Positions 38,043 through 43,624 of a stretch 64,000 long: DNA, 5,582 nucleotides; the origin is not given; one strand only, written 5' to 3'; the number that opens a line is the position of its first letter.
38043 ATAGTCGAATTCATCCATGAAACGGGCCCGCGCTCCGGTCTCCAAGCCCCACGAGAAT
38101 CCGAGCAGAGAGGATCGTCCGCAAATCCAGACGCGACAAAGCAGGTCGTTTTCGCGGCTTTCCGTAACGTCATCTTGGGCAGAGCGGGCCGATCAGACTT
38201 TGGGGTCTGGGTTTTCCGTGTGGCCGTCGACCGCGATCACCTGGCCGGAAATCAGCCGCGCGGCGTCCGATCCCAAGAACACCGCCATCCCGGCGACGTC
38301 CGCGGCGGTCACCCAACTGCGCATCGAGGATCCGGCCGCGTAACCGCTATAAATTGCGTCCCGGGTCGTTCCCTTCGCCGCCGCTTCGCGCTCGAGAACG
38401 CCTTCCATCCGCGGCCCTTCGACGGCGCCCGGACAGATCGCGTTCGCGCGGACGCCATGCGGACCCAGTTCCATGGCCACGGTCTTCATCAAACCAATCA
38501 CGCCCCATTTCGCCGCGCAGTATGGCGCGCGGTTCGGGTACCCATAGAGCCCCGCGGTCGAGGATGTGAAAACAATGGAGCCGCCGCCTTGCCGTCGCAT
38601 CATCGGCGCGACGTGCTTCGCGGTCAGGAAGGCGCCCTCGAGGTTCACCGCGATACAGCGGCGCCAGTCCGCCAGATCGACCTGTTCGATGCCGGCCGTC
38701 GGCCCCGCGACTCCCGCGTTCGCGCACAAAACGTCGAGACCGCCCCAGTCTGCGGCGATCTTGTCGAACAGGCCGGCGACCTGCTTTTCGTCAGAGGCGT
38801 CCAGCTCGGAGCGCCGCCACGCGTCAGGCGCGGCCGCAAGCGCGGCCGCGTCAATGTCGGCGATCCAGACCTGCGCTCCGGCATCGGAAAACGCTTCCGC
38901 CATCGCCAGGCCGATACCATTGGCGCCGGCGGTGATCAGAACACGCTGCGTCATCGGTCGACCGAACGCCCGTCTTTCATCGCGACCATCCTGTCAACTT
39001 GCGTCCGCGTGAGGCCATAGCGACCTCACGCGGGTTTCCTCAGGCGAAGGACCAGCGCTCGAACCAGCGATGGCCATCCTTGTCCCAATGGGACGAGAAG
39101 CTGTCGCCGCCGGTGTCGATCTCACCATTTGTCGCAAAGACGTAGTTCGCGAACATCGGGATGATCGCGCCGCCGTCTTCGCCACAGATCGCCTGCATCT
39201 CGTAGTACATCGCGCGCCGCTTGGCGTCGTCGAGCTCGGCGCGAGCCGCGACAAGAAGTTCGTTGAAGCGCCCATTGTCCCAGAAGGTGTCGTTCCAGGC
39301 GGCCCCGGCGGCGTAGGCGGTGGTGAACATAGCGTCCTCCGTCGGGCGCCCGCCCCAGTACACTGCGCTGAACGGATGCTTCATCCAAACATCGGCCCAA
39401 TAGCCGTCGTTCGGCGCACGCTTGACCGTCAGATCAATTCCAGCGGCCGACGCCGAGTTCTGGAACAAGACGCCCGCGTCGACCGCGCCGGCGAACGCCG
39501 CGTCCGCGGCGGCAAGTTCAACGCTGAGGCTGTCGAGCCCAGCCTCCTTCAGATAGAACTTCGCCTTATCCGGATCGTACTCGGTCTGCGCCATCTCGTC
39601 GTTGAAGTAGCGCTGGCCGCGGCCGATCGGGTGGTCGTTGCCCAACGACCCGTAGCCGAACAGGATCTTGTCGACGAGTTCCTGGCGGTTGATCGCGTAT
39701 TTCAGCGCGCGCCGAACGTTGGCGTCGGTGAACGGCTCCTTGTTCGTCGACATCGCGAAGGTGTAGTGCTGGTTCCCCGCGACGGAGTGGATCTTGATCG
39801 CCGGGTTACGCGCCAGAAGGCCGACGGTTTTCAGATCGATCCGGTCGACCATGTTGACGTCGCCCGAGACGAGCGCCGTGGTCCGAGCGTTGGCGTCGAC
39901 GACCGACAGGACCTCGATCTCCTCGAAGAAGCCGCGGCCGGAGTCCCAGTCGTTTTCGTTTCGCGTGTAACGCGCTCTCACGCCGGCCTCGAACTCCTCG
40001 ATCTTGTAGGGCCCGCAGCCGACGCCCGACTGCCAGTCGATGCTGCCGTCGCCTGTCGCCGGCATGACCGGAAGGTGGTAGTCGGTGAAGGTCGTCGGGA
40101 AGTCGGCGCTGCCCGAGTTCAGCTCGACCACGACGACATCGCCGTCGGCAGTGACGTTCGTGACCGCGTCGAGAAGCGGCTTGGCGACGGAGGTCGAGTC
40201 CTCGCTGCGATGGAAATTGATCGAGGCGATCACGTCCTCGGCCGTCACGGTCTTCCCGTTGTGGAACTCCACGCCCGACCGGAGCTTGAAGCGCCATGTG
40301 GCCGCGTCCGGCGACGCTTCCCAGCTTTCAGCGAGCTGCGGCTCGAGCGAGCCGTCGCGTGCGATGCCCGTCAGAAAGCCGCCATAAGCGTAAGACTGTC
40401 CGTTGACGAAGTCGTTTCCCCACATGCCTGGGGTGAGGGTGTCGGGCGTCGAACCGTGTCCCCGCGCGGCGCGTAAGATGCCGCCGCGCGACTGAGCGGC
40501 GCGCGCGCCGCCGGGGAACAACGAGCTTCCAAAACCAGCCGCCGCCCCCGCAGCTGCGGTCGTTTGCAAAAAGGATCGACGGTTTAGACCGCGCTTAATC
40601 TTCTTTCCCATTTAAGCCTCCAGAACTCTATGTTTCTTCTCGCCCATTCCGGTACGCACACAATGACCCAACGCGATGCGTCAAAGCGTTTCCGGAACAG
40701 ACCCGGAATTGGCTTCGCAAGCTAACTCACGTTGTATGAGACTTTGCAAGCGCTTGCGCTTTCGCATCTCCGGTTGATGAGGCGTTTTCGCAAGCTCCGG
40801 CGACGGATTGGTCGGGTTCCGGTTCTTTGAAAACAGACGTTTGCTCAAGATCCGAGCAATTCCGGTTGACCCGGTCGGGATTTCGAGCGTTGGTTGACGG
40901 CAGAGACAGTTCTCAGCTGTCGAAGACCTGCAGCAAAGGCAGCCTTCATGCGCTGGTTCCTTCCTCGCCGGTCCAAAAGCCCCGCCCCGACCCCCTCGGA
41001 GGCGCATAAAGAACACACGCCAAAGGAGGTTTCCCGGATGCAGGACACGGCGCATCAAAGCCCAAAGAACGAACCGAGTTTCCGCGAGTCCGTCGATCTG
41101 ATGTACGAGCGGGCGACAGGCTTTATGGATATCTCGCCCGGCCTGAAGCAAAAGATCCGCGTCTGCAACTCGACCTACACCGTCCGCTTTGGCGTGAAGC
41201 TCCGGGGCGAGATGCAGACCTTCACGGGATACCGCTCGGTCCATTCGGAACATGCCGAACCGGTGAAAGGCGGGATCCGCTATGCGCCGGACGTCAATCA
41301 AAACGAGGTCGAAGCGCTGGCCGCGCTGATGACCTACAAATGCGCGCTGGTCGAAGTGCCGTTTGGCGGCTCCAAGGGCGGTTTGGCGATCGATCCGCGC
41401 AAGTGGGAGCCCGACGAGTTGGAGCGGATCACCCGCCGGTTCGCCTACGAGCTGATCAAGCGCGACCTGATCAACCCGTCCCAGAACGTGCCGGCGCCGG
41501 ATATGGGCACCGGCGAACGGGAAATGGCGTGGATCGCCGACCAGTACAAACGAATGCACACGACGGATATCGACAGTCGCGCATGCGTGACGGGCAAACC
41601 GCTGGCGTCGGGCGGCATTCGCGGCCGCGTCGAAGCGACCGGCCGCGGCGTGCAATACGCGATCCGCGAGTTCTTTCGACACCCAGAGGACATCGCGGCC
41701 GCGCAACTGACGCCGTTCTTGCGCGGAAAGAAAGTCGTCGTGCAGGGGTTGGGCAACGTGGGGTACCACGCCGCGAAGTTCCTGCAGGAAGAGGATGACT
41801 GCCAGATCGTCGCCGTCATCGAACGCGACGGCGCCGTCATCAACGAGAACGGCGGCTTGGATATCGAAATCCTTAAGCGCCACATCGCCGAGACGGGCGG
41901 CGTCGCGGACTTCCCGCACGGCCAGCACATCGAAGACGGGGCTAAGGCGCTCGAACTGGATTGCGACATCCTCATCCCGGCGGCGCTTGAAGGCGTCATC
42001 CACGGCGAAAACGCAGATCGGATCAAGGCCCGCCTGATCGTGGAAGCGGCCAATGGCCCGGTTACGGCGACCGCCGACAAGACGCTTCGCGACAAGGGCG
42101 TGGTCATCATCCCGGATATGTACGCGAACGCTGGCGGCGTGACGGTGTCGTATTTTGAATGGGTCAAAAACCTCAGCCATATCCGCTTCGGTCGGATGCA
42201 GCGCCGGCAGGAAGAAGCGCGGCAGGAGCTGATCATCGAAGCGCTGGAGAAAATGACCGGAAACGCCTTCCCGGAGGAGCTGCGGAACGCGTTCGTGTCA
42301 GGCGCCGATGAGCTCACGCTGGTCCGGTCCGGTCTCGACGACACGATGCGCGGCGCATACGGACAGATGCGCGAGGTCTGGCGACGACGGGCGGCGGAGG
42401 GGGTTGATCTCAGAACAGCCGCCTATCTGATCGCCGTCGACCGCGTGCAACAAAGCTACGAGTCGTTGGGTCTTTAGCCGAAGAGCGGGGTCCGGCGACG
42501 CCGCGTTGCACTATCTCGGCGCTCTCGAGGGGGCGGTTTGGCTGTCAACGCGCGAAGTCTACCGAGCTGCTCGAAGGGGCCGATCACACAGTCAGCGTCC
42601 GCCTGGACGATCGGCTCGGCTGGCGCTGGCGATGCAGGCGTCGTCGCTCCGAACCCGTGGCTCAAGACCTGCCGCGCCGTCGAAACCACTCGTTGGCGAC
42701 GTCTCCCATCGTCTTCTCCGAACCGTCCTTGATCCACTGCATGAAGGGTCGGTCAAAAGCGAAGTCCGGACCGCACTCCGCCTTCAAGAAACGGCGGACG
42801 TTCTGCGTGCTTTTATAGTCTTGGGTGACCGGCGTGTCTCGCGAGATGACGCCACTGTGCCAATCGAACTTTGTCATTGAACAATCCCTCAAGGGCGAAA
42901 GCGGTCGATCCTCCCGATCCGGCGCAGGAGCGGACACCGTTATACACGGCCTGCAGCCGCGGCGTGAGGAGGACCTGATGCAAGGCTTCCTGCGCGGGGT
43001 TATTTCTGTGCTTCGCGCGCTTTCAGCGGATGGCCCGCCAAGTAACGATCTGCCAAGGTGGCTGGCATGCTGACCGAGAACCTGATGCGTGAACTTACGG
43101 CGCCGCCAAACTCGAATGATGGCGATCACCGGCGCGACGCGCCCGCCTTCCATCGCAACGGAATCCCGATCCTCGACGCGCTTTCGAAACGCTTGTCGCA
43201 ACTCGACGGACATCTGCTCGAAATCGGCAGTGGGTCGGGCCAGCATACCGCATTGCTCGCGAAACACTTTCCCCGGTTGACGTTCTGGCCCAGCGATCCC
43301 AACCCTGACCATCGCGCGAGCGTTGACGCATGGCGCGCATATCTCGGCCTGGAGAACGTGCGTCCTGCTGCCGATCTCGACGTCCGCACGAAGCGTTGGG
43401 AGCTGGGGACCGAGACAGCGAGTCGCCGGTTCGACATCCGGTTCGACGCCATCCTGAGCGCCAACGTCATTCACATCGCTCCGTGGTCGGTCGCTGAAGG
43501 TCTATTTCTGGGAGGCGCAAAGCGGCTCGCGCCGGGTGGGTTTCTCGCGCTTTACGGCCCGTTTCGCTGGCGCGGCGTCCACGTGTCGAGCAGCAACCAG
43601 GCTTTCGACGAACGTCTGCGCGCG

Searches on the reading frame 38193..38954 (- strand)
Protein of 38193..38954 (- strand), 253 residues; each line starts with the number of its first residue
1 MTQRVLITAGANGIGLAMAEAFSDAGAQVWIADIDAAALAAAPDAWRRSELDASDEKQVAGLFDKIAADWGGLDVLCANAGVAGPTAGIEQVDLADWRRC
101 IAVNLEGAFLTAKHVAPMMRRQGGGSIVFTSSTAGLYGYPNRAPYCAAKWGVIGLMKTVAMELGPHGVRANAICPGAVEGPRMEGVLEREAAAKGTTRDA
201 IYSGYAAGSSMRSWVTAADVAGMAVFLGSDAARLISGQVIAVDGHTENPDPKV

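Call 15: search_protein_families(library=pfam, proteins=[window:38193-38954:-])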
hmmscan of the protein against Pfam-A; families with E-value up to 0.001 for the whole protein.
window:38193-38954:- (253 aa): 4 families
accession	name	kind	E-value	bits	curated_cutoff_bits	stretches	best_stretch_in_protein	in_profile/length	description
PF13561.12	adh_short_C2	-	2.1e-57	194.8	27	1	11-244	5-233/236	Enoyl-(Acyl carrier protein) reductase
PF00106.31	adh_short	-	1.2e-50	172.1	26.6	1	4-183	2-187/195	short chain dehydrogenase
PF08659.16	KR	-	6.6e-08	33.1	22.6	1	6-149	4-153/180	KR domain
PF23441.1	SDR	-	8.7e-08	32.3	27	1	56-195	77-211/258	SDR-like rossmann domain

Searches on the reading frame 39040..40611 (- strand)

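Call 15: search_protein_families(library=pfam, proteins=[window:39040-40611:-])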
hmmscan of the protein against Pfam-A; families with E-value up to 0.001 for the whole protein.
window:39040-40611:- (523 aa): 2 families
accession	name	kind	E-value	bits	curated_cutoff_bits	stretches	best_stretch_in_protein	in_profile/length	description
PF00496.27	SBP_bac_5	-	1.2e-72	245.5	32.4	1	89-439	2-366/368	Bacterial extracellular solute-binding proteins, family 5 Middle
PF10518.14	TAT_signal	-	8.1e-05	22.8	22.7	1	9-28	2-21/21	TAT (twin-arginine translocation) pathway signal sequence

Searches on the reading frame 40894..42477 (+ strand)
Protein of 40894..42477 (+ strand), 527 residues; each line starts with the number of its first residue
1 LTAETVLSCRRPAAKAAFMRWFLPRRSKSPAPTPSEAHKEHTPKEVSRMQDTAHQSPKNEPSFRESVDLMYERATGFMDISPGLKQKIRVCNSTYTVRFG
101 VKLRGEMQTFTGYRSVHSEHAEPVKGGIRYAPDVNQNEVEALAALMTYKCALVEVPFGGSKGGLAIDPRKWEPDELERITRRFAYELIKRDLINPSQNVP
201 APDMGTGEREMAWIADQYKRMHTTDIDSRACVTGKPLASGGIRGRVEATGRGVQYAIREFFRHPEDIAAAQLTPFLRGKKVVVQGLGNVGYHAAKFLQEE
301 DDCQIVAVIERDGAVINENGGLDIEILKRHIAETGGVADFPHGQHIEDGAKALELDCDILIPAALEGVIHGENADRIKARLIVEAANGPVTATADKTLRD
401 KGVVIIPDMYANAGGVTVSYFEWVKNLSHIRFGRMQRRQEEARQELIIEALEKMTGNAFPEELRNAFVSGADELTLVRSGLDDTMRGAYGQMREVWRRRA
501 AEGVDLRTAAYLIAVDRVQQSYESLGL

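Call 39: search_protein_families(library=pfam, proteins=[window:40894-42477:+])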
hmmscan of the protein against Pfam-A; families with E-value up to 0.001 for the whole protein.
window:40894-42477:+ (527 aa): 2 families
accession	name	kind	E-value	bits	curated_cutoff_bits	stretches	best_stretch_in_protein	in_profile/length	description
PF00208.27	ELFV_dehydrog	-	2e-57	195.1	23.4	1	240-451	1-211/241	Glutamate/Leucine/Phenylalanine/Valine dehydrogenase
PF02812.23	ELFV_dehydrog_N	-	4.8e-47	159.3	25.3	1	95-219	5-128/129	Glu/Leu/Phe/Val dehydrogenase, dimerisation domain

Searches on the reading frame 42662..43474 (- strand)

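Call 39: search_protein_families(library=pfam, proteins=[window:42662-43474:-])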
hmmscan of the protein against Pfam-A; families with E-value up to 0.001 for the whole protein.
window:42662-43474:- (270 aa): 1 family
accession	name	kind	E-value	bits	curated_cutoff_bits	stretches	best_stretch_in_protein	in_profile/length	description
PF20026.4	DUF6434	-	1.1e-31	109.1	26.8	1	203-266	1-64/64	Domain of unknown function (DUF6434)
